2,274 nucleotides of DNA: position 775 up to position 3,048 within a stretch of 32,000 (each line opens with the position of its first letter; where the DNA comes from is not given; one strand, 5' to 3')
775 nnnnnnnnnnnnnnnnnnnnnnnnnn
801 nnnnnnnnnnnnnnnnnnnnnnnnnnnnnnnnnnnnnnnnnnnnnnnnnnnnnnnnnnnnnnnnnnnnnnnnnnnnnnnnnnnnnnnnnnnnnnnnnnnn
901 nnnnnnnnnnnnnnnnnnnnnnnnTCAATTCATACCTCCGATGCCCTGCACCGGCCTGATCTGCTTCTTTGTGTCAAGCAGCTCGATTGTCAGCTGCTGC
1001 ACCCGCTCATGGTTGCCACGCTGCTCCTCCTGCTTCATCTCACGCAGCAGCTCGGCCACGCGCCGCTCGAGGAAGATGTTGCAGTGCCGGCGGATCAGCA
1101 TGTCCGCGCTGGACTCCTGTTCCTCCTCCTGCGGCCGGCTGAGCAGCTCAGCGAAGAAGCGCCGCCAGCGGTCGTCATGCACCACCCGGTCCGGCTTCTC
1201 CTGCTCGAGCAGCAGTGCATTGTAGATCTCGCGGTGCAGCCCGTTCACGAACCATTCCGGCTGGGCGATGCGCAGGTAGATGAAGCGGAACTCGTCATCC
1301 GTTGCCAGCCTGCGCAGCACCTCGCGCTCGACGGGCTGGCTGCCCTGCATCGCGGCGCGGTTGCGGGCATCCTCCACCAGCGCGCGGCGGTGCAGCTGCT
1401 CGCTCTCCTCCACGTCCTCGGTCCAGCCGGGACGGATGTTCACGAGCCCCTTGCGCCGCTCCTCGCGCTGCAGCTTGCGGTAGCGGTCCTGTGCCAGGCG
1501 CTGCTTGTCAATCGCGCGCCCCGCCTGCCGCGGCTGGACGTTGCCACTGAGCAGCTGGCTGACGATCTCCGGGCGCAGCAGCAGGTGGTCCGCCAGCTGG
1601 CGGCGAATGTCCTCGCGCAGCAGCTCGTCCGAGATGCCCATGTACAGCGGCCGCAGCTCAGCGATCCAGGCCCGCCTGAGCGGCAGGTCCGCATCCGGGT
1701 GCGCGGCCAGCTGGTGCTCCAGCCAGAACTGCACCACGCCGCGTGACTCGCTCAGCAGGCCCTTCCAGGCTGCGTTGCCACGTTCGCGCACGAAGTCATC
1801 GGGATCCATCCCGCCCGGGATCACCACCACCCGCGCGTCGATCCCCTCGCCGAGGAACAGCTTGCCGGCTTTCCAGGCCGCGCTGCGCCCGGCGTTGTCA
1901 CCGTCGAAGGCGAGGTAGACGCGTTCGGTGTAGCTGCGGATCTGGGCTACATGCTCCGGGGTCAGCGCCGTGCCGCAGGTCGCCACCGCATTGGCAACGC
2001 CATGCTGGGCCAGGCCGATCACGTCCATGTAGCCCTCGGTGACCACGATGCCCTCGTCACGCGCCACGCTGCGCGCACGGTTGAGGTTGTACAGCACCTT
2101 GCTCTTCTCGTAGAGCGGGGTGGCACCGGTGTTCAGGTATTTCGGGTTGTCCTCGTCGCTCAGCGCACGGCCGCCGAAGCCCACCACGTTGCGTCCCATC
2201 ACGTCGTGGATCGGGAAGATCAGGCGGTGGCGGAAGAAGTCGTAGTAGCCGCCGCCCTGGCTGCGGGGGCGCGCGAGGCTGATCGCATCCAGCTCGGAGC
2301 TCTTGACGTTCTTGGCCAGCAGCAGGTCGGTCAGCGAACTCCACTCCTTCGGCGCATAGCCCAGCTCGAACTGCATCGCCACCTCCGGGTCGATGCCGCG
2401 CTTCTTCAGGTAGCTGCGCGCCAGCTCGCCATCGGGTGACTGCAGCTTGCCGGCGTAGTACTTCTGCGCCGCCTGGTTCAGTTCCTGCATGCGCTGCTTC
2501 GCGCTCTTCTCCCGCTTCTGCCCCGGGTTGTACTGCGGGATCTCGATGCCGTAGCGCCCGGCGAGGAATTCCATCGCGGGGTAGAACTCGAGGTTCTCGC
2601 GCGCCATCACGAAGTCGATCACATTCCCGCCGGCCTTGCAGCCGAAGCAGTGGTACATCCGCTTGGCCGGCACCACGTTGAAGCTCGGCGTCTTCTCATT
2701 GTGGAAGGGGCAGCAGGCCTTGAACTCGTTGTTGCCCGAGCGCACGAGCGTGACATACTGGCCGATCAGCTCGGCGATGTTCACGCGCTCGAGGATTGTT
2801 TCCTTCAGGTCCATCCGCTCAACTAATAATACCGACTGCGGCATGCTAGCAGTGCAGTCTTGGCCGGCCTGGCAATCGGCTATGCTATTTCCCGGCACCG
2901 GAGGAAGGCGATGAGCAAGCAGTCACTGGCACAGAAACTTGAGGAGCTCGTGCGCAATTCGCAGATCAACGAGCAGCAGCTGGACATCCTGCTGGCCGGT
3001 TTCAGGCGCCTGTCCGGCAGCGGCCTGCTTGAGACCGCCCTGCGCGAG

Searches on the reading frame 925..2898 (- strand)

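Call 44: search_protein_families(library=pfam, proteins=[window:925-2898:-], max_evalue=0.001)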
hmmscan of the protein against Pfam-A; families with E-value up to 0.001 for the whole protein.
window:925-2898:- (657 aa): 6 families
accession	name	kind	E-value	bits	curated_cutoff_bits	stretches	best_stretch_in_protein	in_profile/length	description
PF08275.17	DNAG_N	-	4e-39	134.1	26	1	147-275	1-127/128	DNA primase catalytic core, N-terminal domain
PF01807.25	Zn_ribbon_DnaG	-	6.5e-34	116.1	24.9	1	33-122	7-95/98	CHC2 zinc finger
PF13155.12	Toprim_2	-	1.8e-21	76.7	22.1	1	285-369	1-87/88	Toprim-like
PF13662.12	Toprim_4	-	2.3e-17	63.4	25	1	284-358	3-84/85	Toprim domain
PF01751.28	Toprim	-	2e-13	50.8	23.1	1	284-349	2-81/96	Toprim domain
PF13362.12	Toprim_3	-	1.3e-11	45.2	27.2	1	284-375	2-94/95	Toprim domain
